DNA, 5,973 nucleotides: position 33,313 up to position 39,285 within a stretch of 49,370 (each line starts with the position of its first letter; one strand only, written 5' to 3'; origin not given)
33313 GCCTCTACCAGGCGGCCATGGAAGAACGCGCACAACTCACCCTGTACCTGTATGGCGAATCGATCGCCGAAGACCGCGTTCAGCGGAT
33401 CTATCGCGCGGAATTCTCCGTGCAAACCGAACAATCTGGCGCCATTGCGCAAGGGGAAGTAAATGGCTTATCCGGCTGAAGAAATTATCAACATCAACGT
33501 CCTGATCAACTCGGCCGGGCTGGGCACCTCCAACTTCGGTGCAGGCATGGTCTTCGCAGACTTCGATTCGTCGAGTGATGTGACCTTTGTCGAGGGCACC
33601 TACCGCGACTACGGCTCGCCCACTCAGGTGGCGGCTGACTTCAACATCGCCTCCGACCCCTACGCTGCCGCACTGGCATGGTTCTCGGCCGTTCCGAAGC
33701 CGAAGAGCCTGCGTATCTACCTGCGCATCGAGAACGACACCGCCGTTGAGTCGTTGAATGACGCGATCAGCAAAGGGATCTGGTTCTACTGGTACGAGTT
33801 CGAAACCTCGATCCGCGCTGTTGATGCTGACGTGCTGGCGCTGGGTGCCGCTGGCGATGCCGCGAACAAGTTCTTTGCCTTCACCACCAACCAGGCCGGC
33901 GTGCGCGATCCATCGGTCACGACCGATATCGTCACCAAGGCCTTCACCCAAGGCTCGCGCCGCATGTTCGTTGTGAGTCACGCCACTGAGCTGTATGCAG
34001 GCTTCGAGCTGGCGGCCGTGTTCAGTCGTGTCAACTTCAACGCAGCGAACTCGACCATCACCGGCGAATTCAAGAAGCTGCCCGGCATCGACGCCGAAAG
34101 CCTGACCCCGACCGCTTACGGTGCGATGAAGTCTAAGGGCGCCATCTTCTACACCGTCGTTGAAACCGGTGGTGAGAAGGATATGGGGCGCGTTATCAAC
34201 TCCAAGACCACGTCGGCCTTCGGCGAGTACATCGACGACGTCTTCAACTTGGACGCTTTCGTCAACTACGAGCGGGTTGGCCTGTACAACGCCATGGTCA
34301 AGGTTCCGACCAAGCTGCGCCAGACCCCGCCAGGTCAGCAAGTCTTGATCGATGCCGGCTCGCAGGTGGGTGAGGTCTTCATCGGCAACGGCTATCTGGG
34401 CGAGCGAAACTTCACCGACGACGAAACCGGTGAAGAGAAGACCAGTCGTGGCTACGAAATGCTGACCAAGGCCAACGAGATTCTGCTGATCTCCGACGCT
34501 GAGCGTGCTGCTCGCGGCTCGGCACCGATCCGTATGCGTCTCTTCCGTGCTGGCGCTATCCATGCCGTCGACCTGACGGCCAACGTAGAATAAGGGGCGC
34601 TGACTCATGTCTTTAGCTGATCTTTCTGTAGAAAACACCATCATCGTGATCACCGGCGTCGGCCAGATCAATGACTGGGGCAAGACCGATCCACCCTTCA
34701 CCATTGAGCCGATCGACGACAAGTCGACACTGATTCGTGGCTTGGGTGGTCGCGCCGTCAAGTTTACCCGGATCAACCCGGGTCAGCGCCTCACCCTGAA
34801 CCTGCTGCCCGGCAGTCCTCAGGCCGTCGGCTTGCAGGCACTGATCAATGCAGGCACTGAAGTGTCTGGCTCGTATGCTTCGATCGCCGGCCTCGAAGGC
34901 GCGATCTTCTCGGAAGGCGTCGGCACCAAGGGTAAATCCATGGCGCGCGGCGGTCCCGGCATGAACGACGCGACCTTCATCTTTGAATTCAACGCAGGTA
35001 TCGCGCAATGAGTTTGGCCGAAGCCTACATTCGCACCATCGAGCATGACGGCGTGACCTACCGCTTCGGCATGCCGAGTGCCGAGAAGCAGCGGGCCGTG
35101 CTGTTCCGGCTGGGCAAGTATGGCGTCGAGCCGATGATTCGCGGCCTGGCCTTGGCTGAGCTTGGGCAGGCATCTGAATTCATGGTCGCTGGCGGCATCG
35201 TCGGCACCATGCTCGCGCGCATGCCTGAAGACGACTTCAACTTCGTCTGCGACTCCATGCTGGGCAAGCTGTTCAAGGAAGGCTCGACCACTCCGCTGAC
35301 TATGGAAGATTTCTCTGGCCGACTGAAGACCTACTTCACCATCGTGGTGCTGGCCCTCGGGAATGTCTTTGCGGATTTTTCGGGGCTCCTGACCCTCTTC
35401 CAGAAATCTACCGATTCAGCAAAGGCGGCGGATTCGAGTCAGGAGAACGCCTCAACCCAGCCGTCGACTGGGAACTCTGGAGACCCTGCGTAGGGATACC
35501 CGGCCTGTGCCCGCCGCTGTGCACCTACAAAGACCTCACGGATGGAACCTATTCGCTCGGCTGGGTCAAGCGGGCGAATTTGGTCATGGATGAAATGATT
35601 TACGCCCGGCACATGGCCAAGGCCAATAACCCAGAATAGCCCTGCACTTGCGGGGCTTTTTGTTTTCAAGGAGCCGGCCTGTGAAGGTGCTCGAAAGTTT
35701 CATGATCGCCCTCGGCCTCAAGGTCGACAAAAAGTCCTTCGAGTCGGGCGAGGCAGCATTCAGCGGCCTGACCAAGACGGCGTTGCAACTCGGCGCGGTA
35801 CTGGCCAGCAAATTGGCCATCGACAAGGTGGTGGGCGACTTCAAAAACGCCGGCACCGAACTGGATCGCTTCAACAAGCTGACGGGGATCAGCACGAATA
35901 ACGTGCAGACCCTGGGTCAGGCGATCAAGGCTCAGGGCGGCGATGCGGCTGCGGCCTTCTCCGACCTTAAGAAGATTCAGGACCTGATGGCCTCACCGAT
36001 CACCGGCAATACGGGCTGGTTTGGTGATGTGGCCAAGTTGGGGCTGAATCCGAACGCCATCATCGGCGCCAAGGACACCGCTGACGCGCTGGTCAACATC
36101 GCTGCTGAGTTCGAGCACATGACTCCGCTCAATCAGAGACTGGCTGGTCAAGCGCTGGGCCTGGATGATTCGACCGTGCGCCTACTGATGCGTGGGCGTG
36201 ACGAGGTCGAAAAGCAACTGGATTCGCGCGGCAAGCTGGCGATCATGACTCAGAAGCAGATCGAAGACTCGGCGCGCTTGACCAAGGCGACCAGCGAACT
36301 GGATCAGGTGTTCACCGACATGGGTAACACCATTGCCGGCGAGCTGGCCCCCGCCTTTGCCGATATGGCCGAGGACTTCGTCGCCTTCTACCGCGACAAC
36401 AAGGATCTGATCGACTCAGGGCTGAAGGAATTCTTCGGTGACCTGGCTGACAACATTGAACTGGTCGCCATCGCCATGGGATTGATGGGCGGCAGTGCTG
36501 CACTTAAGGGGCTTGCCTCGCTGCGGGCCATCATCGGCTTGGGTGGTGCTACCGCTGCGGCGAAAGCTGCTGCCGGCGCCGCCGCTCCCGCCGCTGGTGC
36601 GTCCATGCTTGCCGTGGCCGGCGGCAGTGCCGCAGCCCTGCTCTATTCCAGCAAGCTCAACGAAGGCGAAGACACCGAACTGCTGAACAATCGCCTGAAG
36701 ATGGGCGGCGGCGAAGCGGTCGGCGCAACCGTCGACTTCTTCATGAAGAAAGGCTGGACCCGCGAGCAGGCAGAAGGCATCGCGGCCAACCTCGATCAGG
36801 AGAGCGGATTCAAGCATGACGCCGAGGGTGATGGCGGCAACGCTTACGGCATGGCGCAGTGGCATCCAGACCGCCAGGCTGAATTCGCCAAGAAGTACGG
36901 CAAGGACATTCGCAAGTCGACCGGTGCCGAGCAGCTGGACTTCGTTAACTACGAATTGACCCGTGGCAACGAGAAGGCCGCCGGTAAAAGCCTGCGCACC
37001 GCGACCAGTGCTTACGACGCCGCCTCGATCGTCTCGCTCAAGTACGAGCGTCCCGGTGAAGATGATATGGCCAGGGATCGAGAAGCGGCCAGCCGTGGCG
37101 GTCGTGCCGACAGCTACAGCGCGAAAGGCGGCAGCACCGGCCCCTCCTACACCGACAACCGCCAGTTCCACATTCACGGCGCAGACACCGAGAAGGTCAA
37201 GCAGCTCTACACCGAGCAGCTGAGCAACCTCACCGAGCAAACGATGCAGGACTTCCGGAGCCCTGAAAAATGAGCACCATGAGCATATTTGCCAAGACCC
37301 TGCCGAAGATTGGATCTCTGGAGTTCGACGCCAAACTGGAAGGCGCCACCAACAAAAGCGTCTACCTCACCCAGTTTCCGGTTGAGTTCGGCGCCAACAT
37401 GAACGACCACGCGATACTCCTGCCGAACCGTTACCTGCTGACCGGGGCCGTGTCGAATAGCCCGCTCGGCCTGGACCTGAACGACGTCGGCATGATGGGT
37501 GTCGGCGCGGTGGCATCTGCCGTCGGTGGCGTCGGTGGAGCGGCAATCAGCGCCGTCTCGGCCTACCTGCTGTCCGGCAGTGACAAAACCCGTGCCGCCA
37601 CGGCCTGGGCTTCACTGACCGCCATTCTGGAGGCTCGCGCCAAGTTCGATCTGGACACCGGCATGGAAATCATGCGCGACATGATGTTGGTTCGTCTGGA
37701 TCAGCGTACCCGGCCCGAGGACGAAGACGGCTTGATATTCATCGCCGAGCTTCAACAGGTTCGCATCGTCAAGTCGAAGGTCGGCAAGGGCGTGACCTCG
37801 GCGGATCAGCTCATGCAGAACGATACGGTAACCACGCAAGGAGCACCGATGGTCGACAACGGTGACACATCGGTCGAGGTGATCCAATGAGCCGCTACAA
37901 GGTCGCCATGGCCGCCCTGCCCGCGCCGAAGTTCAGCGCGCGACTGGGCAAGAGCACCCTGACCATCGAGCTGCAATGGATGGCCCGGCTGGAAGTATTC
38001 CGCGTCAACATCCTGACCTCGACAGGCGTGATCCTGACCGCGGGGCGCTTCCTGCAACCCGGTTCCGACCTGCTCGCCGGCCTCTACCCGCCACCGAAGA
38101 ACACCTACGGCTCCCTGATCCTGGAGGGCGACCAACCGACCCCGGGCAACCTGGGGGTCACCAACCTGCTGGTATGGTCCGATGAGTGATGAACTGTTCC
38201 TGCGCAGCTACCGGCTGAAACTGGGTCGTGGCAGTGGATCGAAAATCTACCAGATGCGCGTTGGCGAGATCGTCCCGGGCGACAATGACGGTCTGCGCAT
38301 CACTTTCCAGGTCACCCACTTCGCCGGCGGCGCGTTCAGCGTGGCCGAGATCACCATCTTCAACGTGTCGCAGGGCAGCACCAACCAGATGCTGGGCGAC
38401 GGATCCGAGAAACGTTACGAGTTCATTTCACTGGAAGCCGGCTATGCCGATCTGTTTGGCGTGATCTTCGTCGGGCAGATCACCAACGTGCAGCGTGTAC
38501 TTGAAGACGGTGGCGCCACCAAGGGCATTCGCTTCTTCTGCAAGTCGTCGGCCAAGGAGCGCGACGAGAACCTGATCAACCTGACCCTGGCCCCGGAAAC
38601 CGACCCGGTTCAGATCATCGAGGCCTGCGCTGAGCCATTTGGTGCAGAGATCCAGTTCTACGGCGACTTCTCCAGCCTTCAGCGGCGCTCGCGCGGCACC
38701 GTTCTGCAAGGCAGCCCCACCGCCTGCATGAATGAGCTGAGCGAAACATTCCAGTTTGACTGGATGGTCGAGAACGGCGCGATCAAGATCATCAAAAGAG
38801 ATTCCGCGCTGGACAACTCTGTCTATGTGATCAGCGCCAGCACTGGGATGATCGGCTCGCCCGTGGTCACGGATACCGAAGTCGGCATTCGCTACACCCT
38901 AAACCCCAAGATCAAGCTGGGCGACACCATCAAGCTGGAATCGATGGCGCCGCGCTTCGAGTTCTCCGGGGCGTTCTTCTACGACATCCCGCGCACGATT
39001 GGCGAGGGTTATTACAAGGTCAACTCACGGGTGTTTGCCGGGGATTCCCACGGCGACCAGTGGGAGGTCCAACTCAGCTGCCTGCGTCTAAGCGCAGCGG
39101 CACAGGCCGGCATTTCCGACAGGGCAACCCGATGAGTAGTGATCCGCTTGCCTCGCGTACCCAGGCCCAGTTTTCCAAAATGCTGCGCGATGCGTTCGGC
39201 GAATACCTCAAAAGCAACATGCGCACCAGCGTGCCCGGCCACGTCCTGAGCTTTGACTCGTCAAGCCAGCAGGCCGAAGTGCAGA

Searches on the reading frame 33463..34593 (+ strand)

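Call 28: search_protein_families(library=phrogs, proteins=[window:33463-34593:+], max_evalue=0.001)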
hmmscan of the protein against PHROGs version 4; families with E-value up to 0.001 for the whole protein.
window:33463-34593:+ (376 aa): 2 families
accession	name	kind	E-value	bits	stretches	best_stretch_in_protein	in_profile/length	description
phrog_205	-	tail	5.2e-63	214.4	1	1-375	11-432/455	tail sheath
phrog_9590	-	unknown function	5.8e-16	59.6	1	161-375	172-372/377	-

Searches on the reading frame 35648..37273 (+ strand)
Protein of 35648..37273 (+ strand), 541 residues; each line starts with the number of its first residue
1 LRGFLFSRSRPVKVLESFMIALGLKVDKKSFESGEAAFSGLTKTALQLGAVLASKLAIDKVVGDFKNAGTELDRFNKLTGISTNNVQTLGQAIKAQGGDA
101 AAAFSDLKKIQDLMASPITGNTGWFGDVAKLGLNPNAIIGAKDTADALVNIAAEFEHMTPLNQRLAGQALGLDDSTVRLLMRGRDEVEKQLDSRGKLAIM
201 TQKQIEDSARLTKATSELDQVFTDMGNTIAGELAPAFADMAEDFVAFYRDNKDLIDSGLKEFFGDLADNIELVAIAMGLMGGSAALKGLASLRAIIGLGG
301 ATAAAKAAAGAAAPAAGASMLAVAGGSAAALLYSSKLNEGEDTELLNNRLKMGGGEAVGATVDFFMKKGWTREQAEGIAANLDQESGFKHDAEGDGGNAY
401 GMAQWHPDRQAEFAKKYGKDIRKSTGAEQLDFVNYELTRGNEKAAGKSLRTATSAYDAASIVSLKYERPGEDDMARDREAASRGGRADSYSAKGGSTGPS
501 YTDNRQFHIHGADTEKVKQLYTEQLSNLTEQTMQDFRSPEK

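Call 28: search_protein_families(library=phrogs, proteins=[window:35648-37273:+], max_evalue=0.001)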
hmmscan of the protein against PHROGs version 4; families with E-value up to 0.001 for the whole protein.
window:35648-37273:+ (541 aa): 13 families
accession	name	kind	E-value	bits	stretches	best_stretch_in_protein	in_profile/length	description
phrog_9570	-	tail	9.9e-60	204.2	2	306-497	429-622/689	tail length tape measure protein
phrog_12278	-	tail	1.8e-38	134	1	13-322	3-311/448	tail fiber protein/ lysozyme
phrog_3824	-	unknown function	1.7e-21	77.9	1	36-307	50-322/750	-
phrog_9388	-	unknown function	2e-21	77.4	1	14-305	4-294/615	-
phrog_2276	-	tail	7.4e-19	68.9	1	15-334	26-374/673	tail length tape measure protein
phrog_8125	-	tail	2.6e-18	67.4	1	49-268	76-298/578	tail length tape measure protein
phrog_12506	-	tail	1.5e-17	64.9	1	13-214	4-207/218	tail length tape measure protein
phrog_2013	-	tail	2e-17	64.2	1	35-409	54-442/657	lytic tail protein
phrog_34923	-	tail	2.8e-14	53.7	1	23-304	91-370/540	tail length tape measure protein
phrog_17230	-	tail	8e-12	45.6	1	14-304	7-280/580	tail fiber protein/ lysozyme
phrog_8949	-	unknown function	1.1e-10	42.6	1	354-498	332-475/557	-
phrog_21358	-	tail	8.7e-06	25.9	1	82-249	112-278/448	tail length tape measure protein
phrog_6922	-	unknown function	0.00037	20.3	1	365-462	498-611/768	-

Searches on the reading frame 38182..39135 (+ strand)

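Call 56: search_protein_families(library=phrogs, proteins=[window:38182-39135:+], max_evalue=0.001)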
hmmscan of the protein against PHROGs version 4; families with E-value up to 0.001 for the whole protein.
window:38182-39135:+ (317 aa): 3 families
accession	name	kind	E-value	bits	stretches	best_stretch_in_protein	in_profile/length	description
phrog_196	-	tail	8e-61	207.2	1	1-307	80-365/536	baseplate hub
phrog_20677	-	unknown function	1.8e-14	54.1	1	37-254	182-396/631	-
phrog_23564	-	unknown function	2.2e-09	38.4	1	173-309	10-135/155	-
